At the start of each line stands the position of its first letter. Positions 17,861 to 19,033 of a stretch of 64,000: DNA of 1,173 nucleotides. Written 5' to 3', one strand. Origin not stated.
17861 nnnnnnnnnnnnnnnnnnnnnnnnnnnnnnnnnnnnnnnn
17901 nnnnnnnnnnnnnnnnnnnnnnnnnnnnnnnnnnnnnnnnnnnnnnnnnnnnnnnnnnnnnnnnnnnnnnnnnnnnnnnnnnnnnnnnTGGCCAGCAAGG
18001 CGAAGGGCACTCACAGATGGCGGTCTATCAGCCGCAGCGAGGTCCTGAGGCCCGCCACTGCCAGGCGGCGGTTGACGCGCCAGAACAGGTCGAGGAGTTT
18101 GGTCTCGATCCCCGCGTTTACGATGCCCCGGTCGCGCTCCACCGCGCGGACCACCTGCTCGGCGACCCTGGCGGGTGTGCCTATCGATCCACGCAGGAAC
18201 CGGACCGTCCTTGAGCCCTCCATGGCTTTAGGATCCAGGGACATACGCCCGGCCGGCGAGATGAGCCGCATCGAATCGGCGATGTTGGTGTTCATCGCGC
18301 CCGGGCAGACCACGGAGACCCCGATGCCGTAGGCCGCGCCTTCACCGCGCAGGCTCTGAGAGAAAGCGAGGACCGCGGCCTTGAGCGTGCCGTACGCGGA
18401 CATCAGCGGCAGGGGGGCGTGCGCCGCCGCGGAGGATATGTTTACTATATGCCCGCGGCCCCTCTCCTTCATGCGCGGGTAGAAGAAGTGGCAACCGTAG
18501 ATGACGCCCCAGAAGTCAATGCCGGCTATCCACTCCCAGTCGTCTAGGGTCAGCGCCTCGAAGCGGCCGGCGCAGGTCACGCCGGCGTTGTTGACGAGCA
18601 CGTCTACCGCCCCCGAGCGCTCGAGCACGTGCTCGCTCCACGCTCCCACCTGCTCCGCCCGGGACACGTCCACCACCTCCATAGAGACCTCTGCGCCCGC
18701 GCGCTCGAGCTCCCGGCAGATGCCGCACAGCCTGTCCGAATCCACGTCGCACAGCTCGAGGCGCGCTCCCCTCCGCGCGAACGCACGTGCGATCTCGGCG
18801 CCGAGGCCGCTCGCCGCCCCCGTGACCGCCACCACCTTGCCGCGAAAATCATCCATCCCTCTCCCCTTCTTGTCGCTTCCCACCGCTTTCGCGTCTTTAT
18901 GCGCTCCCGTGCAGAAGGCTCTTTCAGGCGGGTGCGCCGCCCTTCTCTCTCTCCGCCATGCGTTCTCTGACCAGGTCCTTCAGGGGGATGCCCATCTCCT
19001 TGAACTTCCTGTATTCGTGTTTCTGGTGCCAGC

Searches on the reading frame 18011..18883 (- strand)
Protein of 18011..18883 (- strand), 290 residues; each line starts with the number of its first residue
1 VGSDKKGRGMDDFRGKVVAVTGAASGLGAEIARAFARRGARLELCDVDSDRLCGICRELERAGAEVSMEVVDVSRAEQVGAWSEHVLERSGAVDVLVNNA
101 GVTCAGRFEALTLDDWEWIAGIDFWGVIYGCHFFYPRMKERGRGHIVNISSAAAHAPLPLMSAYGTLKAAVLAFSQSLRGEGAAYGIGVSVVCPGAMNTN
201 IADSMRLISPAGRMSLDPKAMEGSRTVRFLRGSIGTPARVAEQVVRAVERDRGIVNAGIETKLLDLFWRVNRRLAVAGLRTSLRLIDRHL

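Call 95: search_protein_families(library=pfam, proteins=[window:18011-18883:-], max_evalue=0.001)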
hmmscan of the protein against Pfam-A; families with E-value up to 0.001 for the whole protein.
window:18011-18883:- (290 aa): 3 families
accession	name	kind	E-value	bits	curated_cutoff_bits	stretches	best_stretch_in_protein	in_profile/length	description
PF00106.31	adh_short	-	6.9e-50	169.7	26.6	1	16-205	1-190/195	short chain dehydrogenase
PF13561.12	adh_short_C2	-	9e-37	127.3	27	1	22-206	1-185/236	Enoyl-(Acyl carrier protein) reductase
PF08659.16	KR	-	1.5e-09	38.4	22.6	1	19-182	4-167/180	KR domain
